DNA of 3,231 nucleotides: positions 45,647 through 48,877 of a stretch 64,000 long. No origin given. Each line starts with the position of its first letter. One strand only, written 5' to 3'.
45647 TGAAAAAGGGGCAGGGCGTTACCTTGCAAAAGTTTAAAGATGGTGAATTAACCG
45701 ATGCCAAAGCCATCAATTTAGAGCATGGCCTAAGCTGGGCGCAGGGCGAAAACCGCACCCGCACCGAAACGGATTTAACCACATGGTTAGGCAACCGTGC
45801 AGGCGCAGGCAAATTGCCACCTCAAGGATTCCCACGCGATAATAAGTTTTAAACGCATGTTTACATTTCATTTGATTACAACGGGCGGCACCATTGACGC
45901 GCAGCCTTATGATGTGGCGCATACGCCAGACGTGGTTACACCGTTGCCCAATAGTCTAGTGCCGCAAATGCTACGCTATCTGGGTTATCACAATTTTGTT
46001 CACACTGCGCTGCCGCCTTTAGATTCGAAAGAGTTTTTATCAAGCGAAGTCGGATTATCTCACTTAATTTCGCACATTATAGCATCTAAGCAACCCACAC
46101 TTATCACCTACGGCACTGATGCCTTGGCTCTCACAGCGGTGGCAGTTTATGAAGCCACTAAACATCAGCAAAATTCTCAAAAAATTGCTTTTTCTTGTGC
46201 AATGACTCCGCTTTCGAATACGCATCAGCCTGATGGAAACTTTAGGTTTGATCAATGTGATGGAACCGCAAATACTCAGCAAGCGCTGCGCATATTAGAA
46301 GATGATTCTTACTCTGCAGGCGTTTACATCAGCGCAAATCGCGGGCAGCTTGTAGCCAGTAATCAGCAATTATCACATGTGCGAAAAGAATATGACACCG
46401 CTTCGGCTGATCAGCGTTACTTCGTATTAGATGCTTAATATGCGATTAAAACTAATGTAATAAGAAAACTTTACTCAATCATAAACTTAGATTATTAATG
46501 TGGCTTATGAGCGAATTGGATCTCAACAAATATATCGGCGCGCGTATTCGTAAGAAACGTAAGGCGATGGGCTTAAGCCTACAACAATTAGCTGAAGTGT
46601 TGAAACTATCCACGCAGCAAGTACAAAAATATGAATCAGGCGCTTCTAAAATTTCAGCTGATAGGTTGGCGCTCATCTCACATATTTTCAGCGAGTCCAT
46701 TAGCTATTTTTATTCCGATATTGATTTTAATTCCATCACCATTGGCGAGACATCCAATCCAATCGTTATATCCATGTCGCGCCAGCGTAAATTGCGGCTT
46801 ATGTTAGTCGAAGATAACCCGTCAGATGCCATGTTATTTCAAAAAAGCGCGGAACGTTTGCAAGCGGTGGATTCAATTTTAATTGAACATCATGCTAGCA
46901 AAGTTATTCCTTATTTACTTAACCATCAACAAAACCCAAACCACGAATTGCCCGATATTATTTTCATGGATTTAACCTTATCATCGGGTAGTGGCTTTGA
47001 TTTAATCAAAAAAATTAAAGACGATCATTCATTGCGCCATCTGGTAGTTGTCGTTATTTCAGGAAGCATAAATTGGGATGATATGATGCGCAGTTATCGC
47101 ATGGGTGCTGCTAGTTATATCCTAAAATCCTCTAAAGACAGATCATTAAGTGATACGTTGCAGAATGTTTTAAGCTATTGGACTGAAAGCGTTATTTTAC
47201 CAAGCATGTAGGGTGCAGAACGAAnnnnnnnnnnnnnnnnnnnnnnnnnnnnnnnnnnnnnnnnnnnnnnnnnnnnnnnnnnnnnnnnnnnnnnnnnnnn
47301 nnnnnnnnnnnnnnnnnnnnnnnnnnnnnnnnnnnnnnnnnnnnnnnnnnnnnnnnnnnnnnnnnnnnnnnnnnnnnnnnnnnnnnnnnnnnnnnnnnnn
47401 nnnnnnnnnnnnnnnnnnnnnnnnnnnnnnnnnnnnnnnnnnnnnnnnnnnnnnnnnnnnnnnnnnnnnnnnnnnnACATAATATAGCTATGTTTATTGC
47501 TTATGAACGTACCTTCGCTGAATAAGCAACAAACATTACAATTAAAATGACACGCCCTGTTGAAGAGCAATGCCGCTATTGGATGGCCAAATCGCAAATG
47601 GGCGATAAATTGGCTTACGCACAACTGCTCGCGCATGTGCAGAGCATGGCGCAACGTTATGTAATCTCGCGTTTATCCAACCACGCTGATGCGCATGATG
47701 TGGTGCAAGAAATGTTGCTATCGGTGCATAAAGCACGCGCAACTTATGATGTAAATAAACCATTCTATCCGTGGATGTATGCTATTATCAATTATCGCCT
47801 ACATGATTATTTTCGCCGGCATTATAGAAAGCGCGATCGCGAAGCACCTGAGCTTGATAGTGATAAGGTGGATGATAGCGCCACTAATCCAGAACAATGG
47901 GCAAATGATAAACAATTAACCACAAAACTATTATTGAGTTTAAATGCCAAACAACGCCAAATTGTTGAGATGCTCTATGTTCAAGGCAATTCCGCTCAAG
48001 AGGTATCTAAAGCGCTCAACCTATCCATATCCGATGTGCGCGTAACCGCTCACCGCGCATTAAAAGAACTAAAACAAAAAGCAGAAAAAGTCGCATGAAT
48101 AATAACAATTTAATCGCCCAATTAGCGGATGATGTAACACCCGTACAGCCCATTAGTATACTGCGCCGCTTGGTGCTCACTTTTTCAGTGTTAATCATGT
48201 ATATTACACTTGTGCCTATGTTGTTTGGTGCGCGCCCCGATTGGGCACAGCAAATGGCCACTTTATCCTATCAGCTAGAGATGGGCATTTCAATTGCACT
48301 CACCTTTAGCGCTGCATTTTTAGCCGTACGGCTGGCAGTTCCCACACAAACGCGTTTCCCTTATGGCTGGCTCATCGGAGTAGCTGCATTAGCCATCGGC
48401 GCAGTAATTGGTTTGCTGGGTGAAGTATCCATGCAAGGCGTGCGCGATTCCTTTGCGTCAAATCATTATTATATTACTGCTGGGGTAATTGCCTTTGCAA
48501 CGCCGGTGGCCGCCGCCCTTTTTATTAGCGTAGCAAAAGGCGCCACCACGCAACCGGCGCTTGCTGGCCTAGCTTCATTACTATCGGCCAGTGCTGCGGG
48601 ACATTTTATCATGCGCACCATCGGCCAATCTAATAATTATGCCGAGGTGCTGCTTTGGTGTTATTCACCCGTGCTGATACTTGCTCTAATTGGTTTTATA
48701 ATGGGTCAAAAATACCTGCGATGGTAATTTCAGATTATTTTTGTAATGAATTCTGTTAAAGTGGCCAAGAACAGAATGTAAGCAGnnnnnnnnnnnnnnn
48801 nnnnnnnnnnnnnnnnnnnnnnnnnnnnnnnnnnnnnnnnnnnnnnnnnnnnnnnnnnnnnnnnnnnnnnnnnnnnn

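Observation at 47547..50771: sigF-nrsF-controlled bufferin-type (DUF2282 / MNIO / DUF2063) RiPP cluster lacking the usual DoxX gene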

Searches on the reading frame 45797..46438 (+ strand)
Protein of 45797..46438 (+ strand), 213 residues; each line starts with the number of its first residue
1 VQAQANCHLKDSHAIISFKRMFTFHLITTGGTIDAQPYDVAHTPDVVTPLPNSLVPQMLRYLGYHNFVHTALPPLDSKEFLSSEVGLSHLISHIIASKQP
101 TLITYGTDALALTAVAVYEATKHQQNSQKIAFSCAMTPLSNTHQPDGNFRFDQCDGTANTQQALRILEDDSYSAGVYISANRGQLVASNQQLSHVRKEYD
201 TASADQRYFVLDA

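Call 3: search_protein_families(library=pfam, proteins=[window:45797-46438:+], max_evalue=0.01)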
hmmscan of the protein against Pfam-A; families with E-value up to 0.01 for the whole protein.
window:45797-46438:+ (213 aa): 1 family
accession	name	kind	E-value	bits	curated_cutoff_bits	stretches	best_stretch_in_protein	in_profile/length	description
PF00710.25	Asparaginase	-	5.8e-08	32.9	22.5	1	25-183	3-151/193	Asparaginase, N-terminal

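Call 4: search_protein_families(library=ncbifam, proteins=[window:45797-46438:+], max_evalue=0.01)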
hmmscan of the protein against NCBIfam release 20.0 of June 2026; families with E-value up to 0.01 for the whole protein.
window:45797-46438:+ (213 aa): 0 families

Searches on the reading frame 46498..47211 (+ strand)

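Call 3: search_protein_families(library=pfam, proteins=[window:46498-47211:+], max_evalue=0.01)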
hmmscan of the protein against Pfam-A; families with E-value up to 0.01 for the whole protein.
window:46498-47211:+ (237 aa): 6 families
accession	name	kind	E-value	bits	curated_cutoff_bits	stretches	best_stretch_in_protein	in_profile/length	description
PF01381.28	HTH_3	-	5.7e-12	45.9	23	1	17-71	1-55/55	Helix-turn-helix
PF00072.30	Response_reg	-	7.1e-11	42.7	30.2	1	102-221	2-110/111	Response regulator receiver domain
PF13413.12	HTH_25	-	2.4e-05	24.5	24.6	1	17-49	2-34/62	Helix-turn-helix domain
PF13560.12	HTH_31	-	2.5e-05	24.9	27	1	14-57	3-47/64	Helix-turn-helix domain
PF12844.13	HTH_19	-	2.6e-05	24.5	30.2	1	14-72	1-59/64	Helix-turn-helix domain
PF13443.12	HTH_26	-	0.001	19.7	22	1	16-67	1-53/63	Cro/C1-type HTH DNA-binding domain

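Call 4: search_protein_families(library=ncbifam, proteins=[window:46498-47211:+], max_evalue=0.01)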
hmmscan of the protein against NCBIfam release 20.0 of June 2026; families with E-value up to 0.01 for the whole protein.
window:46498-47211:+ (237 aa): 54 families (the best 25 are shown)
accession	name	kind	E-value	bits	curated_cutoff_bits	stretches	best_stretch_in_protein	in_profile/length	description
TIGR02154.1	PhoB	equivalog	1.8e-08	34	296.2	1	147-225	42-120/226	phosphate regulon transcriptional regulator PhoB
NF007935.0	PRK10651.1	equivalog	4.2e-08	32.6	250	1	94-224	2-123/216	two-component system response regulator NarL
NF007546.0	PRK10161.1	equivalog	4.6e-08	32.9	471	1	148-225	43-120/229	phosphate response regulator transcription factor PhoB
NF011896.0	PRK15369.1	equivalog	5e-08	32.8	242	1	148-225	46-121/211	two component system response regulator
NF045505.1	RR_RssB_Pseudo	equivalog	7.3e-08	31.9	700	1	148-216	46-112/394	two-component system response regulator RssB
NF041951.1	phage_RstR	subfamily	8.9e-08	32.4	80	1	13-71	3-61/108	RstR family transcriptional repressor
NF041866.1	EpsW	equivalog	2.3e-07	30.5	200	1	101-225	8-125/131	exopolysaccharide biosynthesis response regulator EpsW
NF003162.0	PRK04140.1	equivalog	2.5e-07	30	263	1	14-69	128-183/317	transcriptional regulator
NF007257.0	PRK09706.1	subfamily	3.5e-07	30.1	101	1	10-96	3-90/135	transcriptional repressor DicA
NF052239.1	antitox_spr1629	equivalog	2.5e-06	26.8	335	1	12-76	2-66/377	spr1629 family repressor/antitoxin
NF007135.0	PRK09581.1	equivalog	2.6e-06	26.5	474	1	149-219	44-114/457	PleD family two-component system response regulator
NF007708.0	PRK10403.1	equivalog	6.9e-06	25.7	343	1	147-222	48-121/215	nitrate/nitrite response regulator protein NarP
NF053854.1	RespRegPhoBBctds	equivalog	6.9e-06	25.6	270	1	153-225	43-115/225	two-component system response regulator PhoB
TIGR03830.1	CxxCG_CxxCG_HTH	subfamily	1.1e-05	25.2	61.8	1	12-59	65-112/127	type II TA system antitoxin MqsA family protein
TIGR03070.1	couple_hipB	subfamily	1.4e-05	24.9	71.65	1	12-53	2-43/58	type II toxin-antitoxin system Y4mF family antitoxin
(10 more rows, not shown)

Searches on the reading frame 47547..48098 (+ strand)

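Call 3: search_protein_families(library=pfam, proteins=[window:47547-48098:+], max_evalue=0.01)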
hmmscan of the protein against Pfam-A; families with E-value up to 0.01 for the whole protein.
window:47547-48098:+ (183 aa): 5 families
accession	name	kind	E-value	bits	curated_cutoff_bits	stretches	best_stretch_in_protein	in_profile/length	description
PF04542.20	Sigma70_r2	-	2.6e-12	46.8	24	1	24-94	2-70/71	Sigma-70 region 2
PF08281.18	Sigma70_r4_2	-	2.2e-10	40.5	25.7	1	126-175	5-54/54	Sigma-70, region 4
PF04545.22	Sigma70_r4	-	2.7e-09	36.9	24.1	1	129-177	2-50/50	Sigma-70, region 4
PF07638.17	Sigma70_ECF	-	9.9e-08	32.5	21.1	1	11-165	6-169/185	ECF sigma factor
PF09995.15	MPAB_Lcp_cat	-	0.0089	16.5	23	0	8-97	127-214/231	ER-bound oxygenase mpaB/B'/Rubber oxygenase, catalytic domain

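Call 4: search_protein_families(library=ncbifam, proteins=[window:47547-48098:+], max_evalue=0.01)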
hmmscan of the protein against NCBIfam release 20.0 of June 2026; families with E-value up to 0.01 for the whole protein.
window:47547-48098:+ (183 aa): 105 families (the best 25 are shown)
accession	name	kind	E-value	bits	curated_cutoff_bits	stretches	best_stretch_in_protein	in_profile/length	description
NF009188.0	PRK12536.1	subfamily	6.5e-33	114.2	250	1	3-181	11-188/190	RNA polymerase sigma factor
NF009165.0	PRK12512.1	equivalog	3.1e-32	111.7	198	1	5-181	5-181/184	RNA polymerase sigma factor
NF009191.0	PRK12539.1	subfamily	2.6e-27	95.5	171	1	6-177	5-177/185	sigma-70 family RNA polymerase sigma factor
NF007230.0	PRK09648.1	subfamily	3.5e-27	95.4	209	1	7-181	11-191/195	RNA polymerase sigma factor ShbA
TIGR02937.1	sigma70-ECF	superfamily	3.4e-24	85.3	42.9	1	23-178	2-164/165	sigma-70 family RNA polymerase sigma factor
NF009195.0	PRK12543.1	subfamily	4.8e-21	75.1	197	1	6-180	4-179/192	RNA polymerase sigma factor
TIGR02985.1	Sig70_bacteroi1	subfamily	5.2e-19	69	126.4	1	24-178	3-161/162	RNA polymerase sigma-70 factor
NF008890.0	PRK11924.1-3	equivalog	6.8e-19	68.1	284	1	12-180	28-202/205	RNA polymerase sigma factor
TIGR02989.1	Sig-70_gvs1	subfamily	9.7e-19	67.8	124.55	1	24-176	3-155/158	RNA polymerase sigma-70 factor, Rhodopirellula/Verrucomicrobium family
TIGR02984.1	Sig-70_plancto1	subfamily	1.1e-16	61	183.75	1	19-179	4-188/189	RNA polymerase sigma-70 factor, Planctomycetaceae-specific subfamily 1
NF058625.1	sigma_PG0214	equivalog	1.3e-16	60.8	130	1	24-181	6-163/170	GFO_1088 family ECF-type sigma factor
NF007222.0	PRK09640.1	equivalog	1.9e-16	60.2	194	1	22-180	26-183/188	RNA polymerase sigma factor SigX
TIGR02952.1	Sig70_famx2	equivalog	7.4e-16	58.5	206.45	1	14-177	3-168/170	ECF subfamily RNA polymerase sigma factor, BldN family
NF007215.0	PRK09637.1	equivalog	8.3e-16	58.5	212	1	30-178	9-153/181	RNA polymerase sigma factor SigZ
TIGR02959.1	SigZ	equivalog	1.3e-15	57.7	168.65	1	35-179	8-148/170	RNA polymerase sigma factor SigZ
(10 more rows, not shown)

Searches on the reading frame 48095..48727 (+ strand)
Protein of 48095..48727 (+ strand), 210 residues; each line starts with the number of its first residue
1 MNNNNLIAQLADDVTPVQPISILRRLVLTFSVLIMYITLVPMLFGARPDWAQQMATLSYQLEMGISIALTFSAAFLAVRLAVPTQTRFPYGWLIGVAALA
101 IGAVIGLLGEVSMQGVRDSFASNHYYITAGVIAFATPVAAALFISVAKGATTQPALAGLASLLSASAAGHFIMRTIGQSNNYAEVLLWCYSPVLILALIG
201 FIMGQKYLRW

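Call 3: search_protein_families(library=pfam, proteins=[window:48095-48727:+], max_evalue=0.01)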
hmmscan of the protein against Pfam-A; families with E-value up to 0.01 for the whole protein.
window:48095-48727:+ (210 aa): 1 family
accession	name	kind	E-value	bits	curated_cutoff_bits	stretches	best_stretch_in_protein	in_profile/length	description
PF06532.16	NrsF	-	3.6e-27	96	26.8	1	10-210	1-204/204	Negative regulator of sigma F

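Call 4: search_protein_families(library=ncbifam, proteins=[window:48095-48727:+], max_evalue=0.01)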
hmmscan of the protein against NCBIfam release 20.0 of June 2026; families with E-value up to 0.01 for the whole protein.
window:48095-48727:+ (210 aa): 1 family
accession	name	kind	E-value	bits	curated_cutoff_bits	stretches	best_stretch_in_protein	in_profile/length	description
NF042994.1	AntiSigF_NrsF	equivalog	9.1e-11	41.6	300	1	1-210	1-214/214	anti-sigma-F factor NrsF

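Call 7: find_encoding_contigs(protein=window:48095-48727:+, flank=10000, max_places=6)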
Protein window:48095-48727:+ (210 aa): no gene with exactly this product is on record in the collection.

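Call 34: search_dna_similar(query=window:48095-48727:+, collection=plasmids, mode=protein, max_rows=25, max_evalue=0.001)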
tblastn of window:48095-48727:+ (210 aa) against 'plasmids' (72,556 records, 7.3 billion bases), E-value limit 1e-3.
No match.

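Call 46: search_protein_representatives(protein=window:48095-48727:+)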
Query: 210 residues. Proteins with E-value up to 0.001 (for the whole library): 547; up to 1e-10: 67; up to 1e-30: 5. The best 150 are listed.
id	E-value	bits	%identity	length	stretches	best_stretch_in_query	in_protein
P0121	8.9e-62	225.0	52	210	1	1-210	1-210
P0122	2.2e-47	178.0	47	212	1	2-210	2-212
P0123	3.4e-44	167.6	55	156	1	58-210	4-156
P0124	2.0e-40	155.3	39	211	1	1-210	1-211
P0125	1.2e-35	139.7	40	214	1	3-210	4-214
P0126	1.9e-26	109.7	33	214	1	5-210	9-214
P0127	1.7e-25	106.6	35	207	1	14-203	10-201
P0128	5.3e-25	105.0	31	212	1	1-210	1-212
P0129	7.4e-25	104.5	32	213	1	5-210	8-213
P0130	4.6e-23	98.6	27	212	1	3-210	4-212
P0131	7.0e-23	98.1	30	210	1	6-210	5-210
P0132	1.9e-22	96.6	31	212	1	17-210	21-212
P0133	2.6e-18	83.2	28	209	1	1-210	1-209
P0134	2.6e-17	79.9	30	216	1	3-210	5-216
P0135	2.8e-17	79.8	29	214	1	27-206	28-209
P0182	5.5e-11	59.3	25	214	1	5-210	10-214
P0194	2.0e-10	57.4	26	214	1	4-210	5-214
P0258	8.7e-09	52.1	30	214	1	2-210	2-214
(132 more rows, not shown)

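Call 66: list_cluster_members(proteins=[P0182, P0194, P0258, P0121, P0124, P0128])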
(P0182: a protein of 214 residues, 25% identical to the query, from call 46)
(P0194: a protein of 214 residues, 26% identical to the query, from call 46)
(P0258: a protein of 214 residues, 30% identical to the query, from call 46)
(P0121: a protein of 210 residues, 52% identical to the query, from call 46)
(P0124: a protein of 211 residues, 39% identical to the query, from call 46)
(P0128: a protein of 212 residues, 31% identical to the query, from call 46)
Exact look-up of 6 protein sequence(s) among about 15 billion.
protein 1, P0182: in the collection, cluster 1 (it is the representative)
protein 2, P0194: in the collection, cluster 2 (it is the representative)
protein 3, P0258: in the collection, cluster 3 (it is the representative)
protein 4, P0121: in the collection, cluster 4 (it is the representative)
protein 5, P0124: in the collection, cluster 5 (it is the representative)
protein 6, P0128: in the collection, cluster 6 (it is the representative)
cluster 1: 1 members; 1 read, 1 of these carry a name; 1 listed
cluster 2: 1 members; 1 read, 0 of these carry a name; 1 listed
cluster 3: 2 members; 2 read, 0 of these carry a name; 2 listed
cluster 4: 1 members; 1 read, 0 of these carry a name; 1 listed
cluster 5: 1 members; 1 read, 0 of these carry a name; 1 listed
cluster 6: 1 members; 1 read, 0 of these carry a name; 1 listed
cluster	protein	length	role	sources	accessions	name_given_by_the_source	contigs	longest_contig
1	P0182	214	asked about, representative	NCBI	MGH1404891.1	MAG: NrsF family protein [Alphaproteobacteria bacterium]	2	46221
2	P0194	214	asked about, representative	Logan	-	-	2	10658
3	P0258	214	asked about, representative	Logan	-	-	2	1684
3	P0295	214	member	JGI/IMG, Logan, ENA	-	-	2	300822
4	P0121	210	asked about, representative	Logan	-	-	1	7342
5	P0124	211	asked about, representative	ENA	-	-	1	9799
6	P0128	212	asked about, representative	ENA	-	-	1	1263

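Call 67: search_dna_similar(query=P0182, collection=plasmids, mode=protein, max_rows=12, max_evalue=0.00001)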
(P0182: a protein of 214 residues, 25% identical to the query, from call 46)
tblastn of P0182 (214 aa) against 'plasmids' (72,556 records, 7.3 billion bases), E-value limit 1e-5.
Records with a match: 46; places in all: 47; records where one place covers at least 80% of the query: 0.
Best place of each record, by identity: <60% 46.
By first word of the organism name: Burkholderia 46.
By predicted mobility (MOB-suite, as given by PLSDB): non-mobilizable 34; mobilizable 7; conjugative 5.
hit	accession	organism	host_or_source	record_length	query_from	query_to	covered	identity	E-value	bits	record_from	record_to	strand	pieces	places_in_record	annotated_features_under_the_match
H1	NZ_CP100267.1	Burkholderia glumae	cell culture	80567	7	153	69%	25.7%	7e-6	53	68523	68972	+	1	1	NrsF family protein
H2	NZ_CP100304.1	Burkholderia glumae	cell culture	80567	7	153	69%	25.7%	7e-6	53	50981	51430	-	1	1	NrsF family protein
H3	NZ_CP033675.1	Burkholderia glumae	bacterial cell,diseased rice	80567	7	153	69%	25.7%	7e-6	53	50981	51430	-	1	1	NrsF family protein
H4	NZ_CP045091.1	Burkholderia glumae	rice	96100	7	153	69%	25.7%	7e-6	53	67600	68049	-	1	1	NrsF family protein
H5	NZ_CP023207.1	Burkholderia glumae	Oryza sativa,Cell culture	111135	7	153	69%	25.7%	7e-6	53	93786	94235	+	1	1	NrsF family protein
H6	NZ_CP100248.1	Burkholderia glumae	cell culture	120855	7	153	69%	25.7%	7e-6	53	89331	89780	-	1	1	NrsF family protein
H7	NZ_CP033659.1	Burkholderia glumae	bacterial cell,diseased rice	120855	7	153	69%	25.7%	7e-6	53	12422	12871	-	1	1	NrsF family protein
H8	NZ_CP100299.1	Burkholderia glumae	cell culture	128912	7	153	69%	25.7%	7e-6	53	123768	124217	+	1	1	NrsF family protein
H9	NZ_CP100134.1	Burkholderia glumae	cell culture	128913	7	153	69%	25.7%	7e-6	53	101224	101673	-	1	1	NrsF family protein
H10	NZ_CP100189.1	Burkholderia glumae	cell culture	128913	7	153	69%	25.7%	7e-6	53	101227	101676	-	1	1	NrsF family protein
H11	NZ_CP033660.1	Burkholderia glumae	bacterial cell,diseased rice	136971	7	153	69%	25.7%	7e-6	53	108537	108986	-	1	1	NrsF family protein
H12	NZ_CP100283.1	Burkholderia glumae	cell culture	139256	7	153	69%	25.7%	7e-6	53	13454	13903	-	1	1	NrsF family protein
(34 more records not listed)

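Call 77: find_encoding_contigs(protein=P0129, flank=5000, max_places=2)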
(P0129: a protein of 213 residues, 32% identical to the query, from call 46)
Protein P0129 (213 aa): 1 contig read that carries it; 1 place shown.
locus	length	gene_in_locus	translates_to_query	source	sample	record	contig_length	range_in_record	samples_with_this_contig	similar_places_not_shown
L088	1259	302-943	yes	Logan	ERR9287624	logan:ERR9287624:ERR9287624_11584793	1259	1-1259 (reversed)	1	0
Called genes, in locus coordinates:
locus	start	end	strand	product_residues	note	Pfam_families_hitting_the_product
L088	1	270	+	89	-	?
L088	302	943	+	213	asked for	PF06532:NrsF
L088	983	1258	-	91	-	?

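Call 78: find_encoding_contigs(protein=P0131, flank=5000, max_places=2)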
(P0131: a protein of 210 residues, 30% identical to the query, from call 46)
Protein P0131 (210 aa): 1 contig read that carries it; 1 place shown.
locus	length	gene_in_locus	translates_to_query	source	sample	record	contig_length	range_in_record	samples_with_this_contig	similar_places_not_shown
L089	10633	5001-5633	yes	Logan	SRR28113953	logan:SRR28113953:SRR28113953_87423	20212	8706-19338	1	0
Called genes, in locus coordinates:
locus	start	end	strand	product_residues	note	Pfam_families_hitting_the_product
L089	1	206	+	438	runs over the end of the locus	PF01053:Cys_Met_Meta_PP, PF00155:Aminotran_1_2, PF01041:DegT_DnrJ_EryC1 (weak), PF00266:Aminotran_5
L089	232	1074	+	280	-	PF02219:MTHFR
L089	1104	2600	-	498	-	PF00989:PAS, PF08448:PAS_4, PF13426:PAS_9, PF08447:PAS_3, PF08448:PAS_4 (weak), PF08447:PAS_3, PF00015:MCPsignal, PF10824:T7SS_ESX_EspC (weak), +1 more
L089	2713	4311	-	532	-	PF01590:GAF, PF13185:GAF_2, PF13492:GAF_3 (weak), PF01966:HD (faint), PF13487:HD_5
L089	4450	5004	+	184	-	PF04542:Sigma70_r2, PF08281:Sigma70_r4_2, PF04545:Sigma70_r4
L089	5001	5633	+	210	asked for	PF06532:NrsF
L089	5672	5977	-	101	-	-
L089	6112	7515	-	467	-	PF00890:FAD_binding_2 (weak), PF01134:GIDA (weak), PF01266:DAO (faint), PF07992:Pyr_redox_2, PF12831:FAD_oxidored, PF13738:Pyr_redox_3, PF00070:Pyr_redox, PF02852:Pyr_redox_dim, +3 more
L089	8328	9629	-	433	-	PF00364:Biotin_lipoyl, PF25997:BSH_YhbJ (weak), PF02817:E3_binding, PF00198:2-oxoacid_dh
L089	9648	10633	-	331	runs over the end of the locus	PF02779:Transket_pyr, PF02780:Transketolase_C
